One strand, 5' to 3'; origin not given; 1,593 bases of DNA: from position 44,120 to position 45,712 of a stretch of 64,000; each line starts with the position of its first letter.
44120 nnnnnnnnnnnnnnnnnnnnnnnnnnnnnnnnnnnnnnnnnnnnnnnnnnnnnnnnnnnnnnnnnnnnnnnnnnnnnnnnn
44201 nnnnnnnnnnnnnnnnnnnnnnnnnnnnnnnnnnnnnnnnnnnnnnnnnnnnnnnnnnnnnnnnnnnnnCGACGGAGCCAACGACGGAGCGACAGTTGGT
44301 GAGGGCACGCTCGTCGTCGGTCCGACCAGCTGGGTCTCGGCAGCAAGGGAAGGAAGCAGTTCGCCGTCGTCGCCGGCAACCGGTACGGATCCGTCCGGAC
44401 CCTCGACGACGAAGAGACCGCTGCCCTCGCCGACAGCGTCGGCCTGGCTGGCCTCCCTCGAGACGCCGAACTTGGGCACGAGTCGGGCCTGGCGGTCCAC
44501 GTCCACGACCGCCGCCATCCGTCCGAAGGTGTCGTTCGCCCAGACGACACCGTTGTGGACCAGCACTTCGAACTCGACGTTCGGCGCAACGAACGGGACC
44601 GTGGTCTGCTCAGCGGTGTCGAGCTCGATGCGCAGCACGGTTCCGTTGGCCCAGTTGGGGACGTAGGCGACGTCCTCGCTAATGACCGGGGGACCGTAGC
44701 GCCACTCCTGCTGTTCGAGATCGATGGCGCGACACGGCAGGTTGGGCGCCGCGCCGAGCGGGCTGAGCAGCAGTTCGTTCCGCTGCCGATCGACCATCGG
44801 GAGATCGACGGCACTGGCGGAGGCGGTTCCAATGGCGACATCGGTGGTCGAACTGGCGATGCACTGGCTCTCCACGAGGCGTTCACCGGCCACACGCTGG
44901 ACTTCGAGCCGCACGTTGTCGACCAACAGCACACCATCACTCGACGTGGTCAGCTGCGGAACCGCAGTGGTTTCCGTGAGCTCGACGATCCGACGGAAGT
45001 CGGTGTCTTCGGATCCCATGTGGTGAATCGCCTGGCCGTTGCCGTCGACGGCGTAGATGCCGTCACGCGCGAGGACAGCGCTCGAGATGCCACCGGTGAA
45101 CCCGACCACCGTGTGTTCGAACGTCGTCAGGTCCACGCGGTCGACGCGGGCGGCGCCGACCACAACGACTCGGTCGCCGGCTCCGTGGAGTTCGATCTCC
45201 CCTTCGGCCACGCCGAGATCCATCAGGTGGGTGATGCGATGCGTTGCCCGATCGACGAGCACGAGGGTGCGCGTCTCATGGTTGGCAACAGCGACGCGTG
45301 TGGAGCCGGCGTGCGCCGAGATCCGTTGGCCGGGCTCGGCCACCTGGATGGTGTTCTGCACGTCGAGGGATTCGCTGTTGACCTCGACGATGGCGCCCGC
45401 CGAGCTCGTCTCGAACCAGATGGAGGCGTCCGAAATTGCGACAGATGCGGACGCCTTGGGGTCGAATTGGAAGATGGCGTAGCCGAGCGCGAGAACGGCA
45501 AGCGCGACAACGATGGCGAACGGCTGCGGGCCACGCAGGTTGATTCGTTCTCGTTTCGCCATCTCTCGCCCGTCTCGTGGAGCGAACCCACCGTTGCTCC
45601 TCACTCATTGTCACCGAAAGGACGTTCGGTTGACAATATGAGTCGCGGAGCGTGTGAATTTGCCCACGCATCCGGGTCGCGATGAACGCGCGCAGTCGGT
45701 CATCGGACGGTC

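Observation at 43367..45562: Signal-anchored protein with a ~310-residue poly-threonine, mucin-like C-terminal tail, co-directional with the kinase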

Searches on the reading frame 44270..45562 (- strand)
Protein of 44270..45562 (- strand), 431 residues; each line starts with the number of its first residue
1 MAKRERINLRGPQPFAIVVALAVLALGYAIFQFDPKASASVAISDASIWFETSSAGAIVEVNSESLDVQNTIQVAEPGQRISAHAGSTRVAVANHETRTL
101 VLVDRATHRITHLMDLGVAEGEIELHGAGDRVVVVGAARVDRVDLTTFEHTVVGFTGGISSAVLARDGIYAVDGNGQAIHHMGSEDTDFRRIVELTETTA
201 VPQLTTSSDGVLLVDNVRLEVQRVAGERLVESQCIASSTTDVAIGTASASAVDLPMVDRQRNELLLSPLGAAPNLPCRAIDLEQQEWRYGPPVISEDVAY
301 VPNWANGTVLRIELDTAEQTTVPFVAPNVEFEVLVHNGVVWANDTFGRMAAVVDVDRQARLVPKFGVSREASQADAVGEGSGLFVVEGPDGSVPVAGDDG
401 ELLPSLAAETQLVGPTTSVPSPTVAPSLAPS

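Call 11: search_protein_families(library=pfam, proteins=[window:44270-45562:-], max_evalue=1)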
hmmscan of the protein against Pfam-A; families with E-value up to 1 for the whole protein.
window:44270-45562:- (431 aa): 0 families

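Call 13: find_homologous_proteins(query=window:44270-45562:-)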
Query window:44270-45562:- (431 aa): 3 proteins with E <= 0.001 among 8000 candidates.
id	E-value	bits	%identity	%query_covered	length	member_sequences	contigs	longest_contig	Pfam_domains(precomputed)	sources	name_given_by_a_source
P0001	2.3e-117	410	53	88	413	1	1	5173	-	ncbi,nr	ncbi:MAG: hypothetical protein HKO87_08865, partial [Acidimicrobiia bacterium]|nr:hypothetical prote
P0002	4.0e-73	265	63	46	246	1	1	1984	-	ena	-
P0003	8.9e-70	254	48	62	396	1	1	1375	-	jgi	-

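Call 16: find_encoding_contigs(protein=P0001, flank=10000)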
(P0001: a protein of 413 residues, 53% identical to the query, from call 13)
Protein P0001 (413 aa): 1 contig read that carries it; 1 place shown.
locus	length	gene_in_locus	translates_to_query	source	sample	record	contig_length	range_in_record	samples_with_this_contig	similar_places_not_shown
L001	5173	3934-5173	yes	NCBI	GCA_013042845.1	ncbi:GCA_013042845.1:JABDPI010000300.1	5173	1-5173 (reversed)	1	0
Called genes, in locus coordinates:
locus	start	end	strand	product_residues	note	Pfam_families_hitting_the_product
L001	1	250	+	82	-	PF02985:HEAT (faint), PF13646:HEAT_2, PF03130:HEAT_PBS (faint)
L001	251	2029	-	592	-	PF00664:ABC_membrane, PF00005:ABC_tran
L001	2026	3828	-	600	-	PF00664:ABC_membrane, PF00005:ABC_tran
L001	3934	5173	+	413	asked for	?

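Call 17: find_related_loci(query=A1, collection=genome_contigs, flank=10000)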
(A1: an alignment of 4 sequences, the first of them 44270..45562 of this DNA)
Query A1 (431 aa) in genome_contigs; peptide patterns used: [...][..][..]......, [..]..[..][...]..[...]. (x = any residue, [..] = any of these).
354 stretches matched a pattern; 4 encode a relative of the query (tblastn E <= 1e-3); 4 distinct loci.
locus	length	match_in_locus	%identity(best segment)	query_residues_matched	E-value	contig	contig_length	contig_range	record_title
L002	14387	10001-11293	95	1-431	0e+0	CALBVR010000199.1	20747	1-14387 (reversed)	MAG: uncultured Acidimicrobiales bacterium isolate L2_Bin_Bin_149_1 genome assembly, contig: c_000000668823, whole genom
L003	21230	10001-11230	69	21-428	0e+0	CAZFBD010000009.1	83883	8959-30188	MAG TPA_asm: uncultured Acidimicrobiales bacterium isolate SRP268394_co1_170 genome assembly, contig: NODE_327_length_83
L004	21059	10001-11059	56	18-368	1e-121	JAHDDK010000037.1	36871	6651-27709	MAG: Acidimicrobiales bacterium isolate MAG-156 RZ_3115, whole genome shotgun sequence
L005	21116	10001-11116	54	17-388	1e-124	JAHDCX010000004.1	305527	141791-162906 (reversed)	MAG: Acidimicrobiales bacterium isolate MAG-144 RZ_54, whole genome shotgun sequence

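Call 23: search_protein_representatives(alignment_id=A1)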
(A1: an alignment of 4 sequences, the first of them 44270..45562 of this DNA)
Query: 4 sequences, 427 profile positions. Proteins with E-value up to 0.001 (for the whole library): 339; up to 1e-10: 52; up to 1e-30: 6. The best 150 are listed.
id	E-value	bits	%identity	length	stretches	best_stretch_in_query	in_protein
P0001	2.2e-218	741.8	-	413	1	1-405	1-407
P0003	3.2e-151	520.6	-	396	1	126-427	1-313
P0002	9.9e-119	413.5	-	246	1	2-224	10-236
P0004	2.7e-66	240.8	-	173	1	159-315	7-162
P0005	1.5e-36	142.8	-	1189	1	10-407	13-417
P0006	9.5e-31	123.7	-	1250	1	7-406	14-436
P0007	3.6e-30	121.8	-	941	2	181-402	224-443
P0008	8.1e-30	120.6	-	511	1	12-405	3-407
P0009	3.1e-28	115.4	-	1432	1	12-402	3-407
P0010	2.0e-27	112.7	-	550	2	152-398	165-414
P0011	6.0e-27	111.1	-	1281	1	10-398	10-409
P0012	1.1e-26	110.3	-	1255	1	13-404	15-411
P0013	2.8e-26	108.9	-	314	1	8-301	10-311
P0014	3.2e-24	102.2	-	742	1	18-395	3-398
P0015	4.3e-24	101.8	-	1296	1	7-397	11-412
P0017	1.2e-22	97.0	-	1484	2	154-398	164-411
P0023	3.4e-19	85.6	-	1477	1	12-402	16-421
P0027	4.1e-18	82.0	-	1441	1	13-371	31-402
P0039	9.5e-13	64.4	-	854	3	198-388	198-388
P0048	1.0e-11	60.9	-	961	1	14-401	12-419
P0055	1.4e-10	57.2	-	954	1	32-367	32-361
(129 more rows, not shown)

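Call 29: search_protein_families(library=pfam, proteins=[P0005, P0009, P0017, P0023, P0027, P0039, P0048, P0055], max_evalue=0.001)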
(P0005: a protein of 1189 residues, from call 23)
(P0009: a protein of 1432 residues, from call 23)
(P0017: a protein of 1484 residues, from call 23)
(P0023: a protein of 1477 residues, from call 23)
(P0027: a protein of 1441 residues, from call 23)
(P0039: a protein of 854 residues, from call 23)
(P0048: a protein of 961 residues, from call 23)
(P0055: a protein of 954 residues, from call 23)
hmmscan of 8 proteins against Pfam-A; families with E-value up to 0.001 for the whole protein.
P0005 (1189 aa): 13 families
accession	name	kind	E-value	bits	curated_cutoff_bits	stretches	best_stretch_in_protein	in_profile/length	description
PF18911.6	PKD_4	-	1.2e-111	365.5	27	8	779-856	3-83/85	PKD domain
PF00801.26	PKD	-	2.8e-105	344.9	23.5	7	539-607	8-80/80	PKD domain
PF18981.6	InlK_D3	-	1.9e-21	76.4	25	0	582-607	48-73/75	Internalin K domain (D3/D4)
PF16820.11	PKD_3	-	4.2e-15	55.8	26.3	0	472-506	33-66/68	PKD-like domain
PF16403.11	Bact_surface_Ig-like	-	3.6e-12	46.6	27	0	906-933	44-71/71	Bacterial surface protein, Ig-like domain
PF05345.18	He_PIG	-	1e-09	39.1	24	0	787-855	24-92/96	Putative Ig domain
PF07495.19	Y_Y_Y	-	4.6e-08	33.3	26.6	0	824-854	29-60/65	Y_Y_Y domain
PF25059.1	FN3_DSCAM-DSCAML_C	-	1.4e-06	29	39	0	831-854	54-77/89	DSCAM/DSCAML C-terminal Fn3-like domain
PF19408.5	PKD_6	-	3e-05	24.7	25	1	1124-1174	32-82/82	PKD-like domain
PF08329.16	ChitinaseA_N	-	6.8e-05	23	21.2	0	891-935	65-109/133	Chitinase A, N-terminal domain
PF13754.12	Big_3_4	-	0.0001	22.6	27.3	0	494-526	30-62/106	Domain of unknown function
PF14347.11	DUF4399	-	0.00027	21.7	28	0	485-522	51-88/91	Domain of unknown function (DUF4399)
PF19077.6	Big_13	-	0.00091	20.1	27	0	496-521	73-99/102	Bacterial Ig-like domain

P0009 (1432 aa): 6 families
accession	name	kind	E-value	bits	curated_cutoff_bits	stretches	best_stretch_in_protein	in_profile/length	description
PF18911.6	PKD_4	-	3.5e-133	434.4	27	9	961-1024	22-85/85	PKD domain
PF00801.26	PKD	-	3.1e-101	331.9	23.5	10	552-611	9-72/80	PKD domain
PF18981.6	InlK_D3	-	5.1e-17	62.2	25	0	758-785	46-73/75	Internalin K domain (D3/D4)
PF16820.11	PKD_3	-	1.8e-06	28.2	26.3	0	715-772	10-68/68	PKD-like domain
PF16403.11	Bact_surface_Ig-like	-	2.8e-06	27.7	27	0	918-946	43-71/71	Bacterial surface protein, Ig-like domain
PF11797.14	WxLIP_HBD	-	0.00095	19.6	28.9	0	997-1023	103-129/138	WxL Interacting Protein, host binding domain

P0017 (1484 aa): 11 families
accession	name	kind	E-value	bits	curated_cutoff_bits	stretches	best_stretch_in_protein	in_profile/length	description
PF18911.6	PKD_4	-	1.4e-141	461.3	27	12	600-660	15-79/85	PKD domain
PF00801.26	PKD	-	2e-121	396.7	23.5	11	592-663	2-79/80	PKD domain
PF18981.6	InlK_D3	-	2.8e-20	72.6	25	1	886-915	44-73/75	Internalin K domain (D3/D4)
PF22352.2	K319L-like_PKD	-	1.5e-10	41.4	27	1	1086-1149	14-84/84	K319L-like, PKD domain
PF07679.22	I-set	-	4.8e-09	36.6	23.7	0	598-651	11-64/90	Immunoglobulin I-set domain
PF19408.5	PKD_6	-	5.7e-07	30.2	25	1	1172-1225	23-76/82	PKD-like domain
PF08329.16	ChitinaseA_N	-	1e-06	28.9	21.2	0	1107-1149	63-107/133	Chitinase A, N-terminal domain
PF07495.19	Y_Y_Y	-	2.8e-06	27.6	26.6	0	1118-1152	31-65/65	Y_Y_Y domain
PF16820.11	PKD_3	-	2.1e-05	24.7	26.3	0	1350-1386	34-68/68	PKD-like domain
PF13927.12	Ig_3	-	2.8e-05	25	30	0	670-709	1-41/78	Immunoglobulin domain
PF16403.11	Bact_surface_Ig-like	-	0.00014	22.2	27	0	889-915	44-71/71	Bacterial surface protein, Ig-like domain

P0023 (1477 aa): 6 families
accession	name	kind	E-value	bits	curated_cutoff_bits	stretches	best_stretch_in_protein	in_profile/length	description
PF18911.6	PKD_4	-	4.5e-104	341.1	27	7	736-812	4-83/85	PKD domain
PF00801.26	PKD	-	1.7e-95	313.6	23.5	8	488-556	2-76/80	PKD domain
PF18981.6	InlK_D3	-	1e-15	58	25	0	618-646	44-73/75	Internalin K domain (D3/D4)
PF07679.22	I-set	-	3.3e-05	24.3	23.7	0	580-646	11-75/90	Immunoglobulin I-set domain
PF13927.12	Ig_3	-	8.5e-05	23.4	30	0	652-722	1-69/78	Immunoglobulin domain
PF16403.11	Bact_surface_Ig-like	-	0.0003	21.2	27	0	703-728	44-70/71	Bacterial surface protein, Ig-like domain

P0027 (1441 aa): 3 families
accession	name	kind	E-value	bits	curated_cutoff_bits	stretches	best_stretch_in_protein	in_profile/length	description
PF18911.6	PKD_4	-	9.9e-94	308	27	9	903-969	13-83/85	PKD domain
PF00801.26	PKD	-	1.4e-82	272.2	23.5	8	904-967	11-77/80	PKD domain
PF13927.12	Ig_3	-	2.5e-06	28.3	30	0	539-590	7-53/78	Immunoglobulin domain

P0039 (854 aa): 2 families
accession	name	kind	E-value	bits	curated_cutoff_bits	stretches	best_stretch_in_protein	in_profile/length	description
PF18911.6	PKD_4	-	5.7e-24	84.4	27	2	422-503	3-83/85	PKD domain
PF00801.26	PKD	-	4.4e-19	68.7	23.5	2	425-497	2-75/80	PKD domain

P0048 (961 aa): 7 families
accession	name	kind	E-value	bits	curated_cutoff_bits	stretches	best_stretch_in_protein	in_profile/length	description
PF01436.27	NHL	-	5.1e-10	39.3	20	0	640-666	1-27/28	NHL repeat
PF25021.1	TEN_NHL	-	1.1e-09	38.1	27.1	0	686-737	130-178/357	Teneurin NHL domain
PF00801.26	PKD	-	3.8e-09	36.9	23.5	1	480-556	2-80/80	PKD domain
PF03793.24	PASTA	-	3.6e-08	33.7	23.2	1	561-619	2-60/64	PASTA domain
PF18911.6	PKD_4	-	3.3e-06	27.5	27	1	491-555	20-82/85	PKD domain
PF24684.1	Vgb_lyase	-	4.2e-05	23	50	0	756-830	56-126/290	Virginiamycin B lyase family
PF07494.17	Reg_prop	-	0.00037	20.8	20.4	0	157-174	5-22/24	Two component regulator propeller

P0055 (954 aa): 4 families
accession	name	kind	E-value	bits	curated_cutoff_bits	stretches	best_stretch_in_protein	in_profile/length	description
PF18911.6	PKD_4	-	2.6e-15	56.7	27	1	425-497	10-85/85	PKD domain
PF00801.26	PKD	-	3.6e-15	56.2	23.5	2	427-480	9-65/80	PKD domain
PF13229.12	Beta_helix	-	1.2e-12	48.2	25.9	1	788-949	9-143/158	Right handed beta helix region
PF05048.19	NosD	-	3.9e-05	23.6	23.6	0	771-879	75-172/212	Periplasmic copper-binding protein (NosD)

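Call 44: find_encoding_contigs(protein=P0009, flank=8000, max_places=3)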
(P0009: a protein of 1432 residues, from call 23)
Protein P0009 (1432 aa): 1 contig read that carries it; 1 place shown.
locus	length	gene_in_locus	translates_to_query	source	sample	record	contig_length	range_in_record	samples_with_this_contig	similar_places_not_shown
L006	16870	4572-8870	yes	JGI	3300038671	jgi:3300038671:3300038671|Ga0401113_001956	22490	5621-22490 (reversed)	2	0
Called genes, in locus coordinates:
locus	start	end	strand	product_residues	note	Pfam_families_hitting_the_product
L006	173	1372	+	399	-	PF13428:TPR_14 (faint), PF13432:TPR_16 (faint), PF14559:TPR_19 (faint)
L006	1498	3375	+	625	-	PF01558:POR, PF01855:POR_N, PF17147:PFOR_II (weak)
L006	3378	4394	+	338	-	PF02775:TPP_enzyme_C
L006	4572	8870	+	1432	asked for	PF00801:PKD, PF18911:PKD_4, PF00801:PKD, PF18911:PKD_4, PF00801:PKD, PF18911:PKD_4, PF00801:PKD, PF18911:PKD_4, +11 more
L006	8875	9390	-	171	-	-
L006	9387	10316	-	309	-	PF02899:Phage_int_SAM_1, PF00589:Phage_integrase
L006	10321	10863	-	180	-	PF00293:NUDIX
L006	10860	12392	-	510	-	PF06418:CTP_synth_N, PF00117:GATase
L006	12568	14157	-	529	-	PF02463:SMC_N, PF13476:AAA_23 (faint)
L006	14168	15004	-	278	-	PF01513:NAD_kinase, PF20143:NAD_kinase_C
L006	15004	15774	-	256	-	PF01479:S4 (weak), PF01728:FtsJ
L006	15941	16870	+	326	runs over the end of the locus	PF20030:bpMoxR, PF00004:AAA (weak), PF07726:AAA_3, PF07728:AAA_5, PF17863:AAA_lid_2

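Call 45: find_encoding_contigs(protein=P0005, flank=8000, max_places=3)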
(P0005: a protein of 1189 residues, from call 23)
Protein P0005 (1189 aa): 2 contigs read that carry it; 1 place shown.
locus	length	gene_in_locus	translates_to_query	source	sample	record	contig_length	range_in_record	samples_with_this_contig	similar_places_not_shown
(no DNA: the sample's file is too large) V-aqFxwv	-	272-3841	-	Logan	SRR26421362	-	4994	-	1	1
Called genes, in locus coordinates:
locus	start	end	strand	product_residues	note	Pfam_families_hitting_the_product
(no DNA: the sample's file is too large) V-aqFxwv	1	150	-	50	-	?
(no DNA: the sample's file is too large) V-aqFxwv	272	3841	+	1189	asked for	PF00801:PKD, PF18911:PKD_4, PF00801:PKD, PF18911:PKD_4, PF00801:PKD, PF18911:PKD_4, PF00801:PKD, PF18911:PKD_4, +10 more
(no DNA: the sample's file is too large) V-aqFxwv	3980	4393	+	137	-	PF08211:dCMP_cyt_deam_2 (faint), PF00383:dCMP_cyt_deam_1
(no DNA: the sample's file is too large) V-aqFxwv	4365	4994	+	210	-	?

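Call 49: search_solved_structures(query=A3, max_evalue=1)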
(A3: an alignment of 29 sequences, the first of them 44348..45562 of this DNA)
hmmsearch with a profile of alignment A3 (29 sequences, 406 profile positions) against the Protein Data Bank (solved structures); distinct sequences matched with E-value up to 1: 66 (the best 60 are shown).
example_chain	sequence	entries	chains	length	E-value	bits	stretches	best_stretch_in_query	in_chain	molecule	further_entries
1l0q_A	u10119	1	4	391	7.3e-22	80.7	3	57-133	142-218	Surface layer protein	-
7zph_A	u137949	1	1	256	1.4e-14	56.7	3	121-187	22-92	Pizza6-TNK-RSH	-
7zpw_A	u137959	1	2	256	3.1e-14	55.6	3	121-187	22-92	Pizza6-TSK-TSH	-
7zqg_A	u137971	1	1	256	3.5e-14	55.4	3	121-187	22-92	Pizza6-KSH-TSH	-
7zpz_A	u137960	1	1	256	3.9e-14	55.3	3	121-187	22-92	Pizza6-TSR-TSH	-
7zcj_A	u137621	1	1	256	5.4e-14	54.8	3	122-187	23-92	Pizza6-TNH-TSH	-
7zq2_A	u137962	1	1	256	5.4e-14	54.8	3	122-187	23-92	Pizza6-RSH-TSH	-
6i37_A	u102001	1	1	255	7.4e-14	54.4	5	122-187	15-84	nv1Pizza6-AYW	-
6i38_A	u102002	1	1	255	8.2e-14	54.2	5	121-187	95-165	nv2Pizza6-AYW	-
6f0q_A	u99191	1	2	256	1.2e-13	53.7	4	122-187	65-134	Pizza6-AYW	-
6i3b_A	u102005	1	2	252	1.3e-13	53.6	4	122-186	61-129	cPizza6-AYW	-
6i39_A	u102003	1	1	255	1.3e-13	53.6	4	122-187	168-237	v31Pizza6-AYW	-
6f0s_A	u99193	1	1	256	2.7e-13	52.5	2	121-224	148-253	Pizza6-SYW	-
6i3a_A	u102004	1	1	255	2e-12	49.7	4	121-187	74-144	v22Pizza6-AYW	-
6qsd_A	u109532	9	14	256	2.1e-12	49.6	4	121-225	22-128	Pizza6S | Pizza6-S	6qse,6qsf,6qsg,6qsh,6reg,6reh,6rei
8pkr_A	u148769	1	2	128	1.2e-05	27.3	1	82-179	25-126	non-specific serine/threonine protein kinase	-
8pkq_A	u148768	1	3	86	0.0054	18.6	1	123-180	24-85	non-specific serine/threonine protein kinase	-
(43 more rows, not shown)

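Call 85: find_related_loci(query=A1, collection=metagenome_contigs, flank=6000)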
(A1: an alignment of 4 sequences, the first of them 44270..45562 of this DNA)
Query A1 (431 aa) in metagenome_contigs; peptide patterns used: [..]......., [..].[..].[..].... (x = any residue, [..] = any of these).
600 stretches matched a pattern (row limit reached: there are more); 1 encode a relative of the query (tblastn E <= 1e-3); 1 distinct loci.
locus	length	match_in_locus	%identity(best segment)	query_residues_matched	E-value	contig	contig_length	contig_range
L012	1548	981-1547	63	4-191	6e-71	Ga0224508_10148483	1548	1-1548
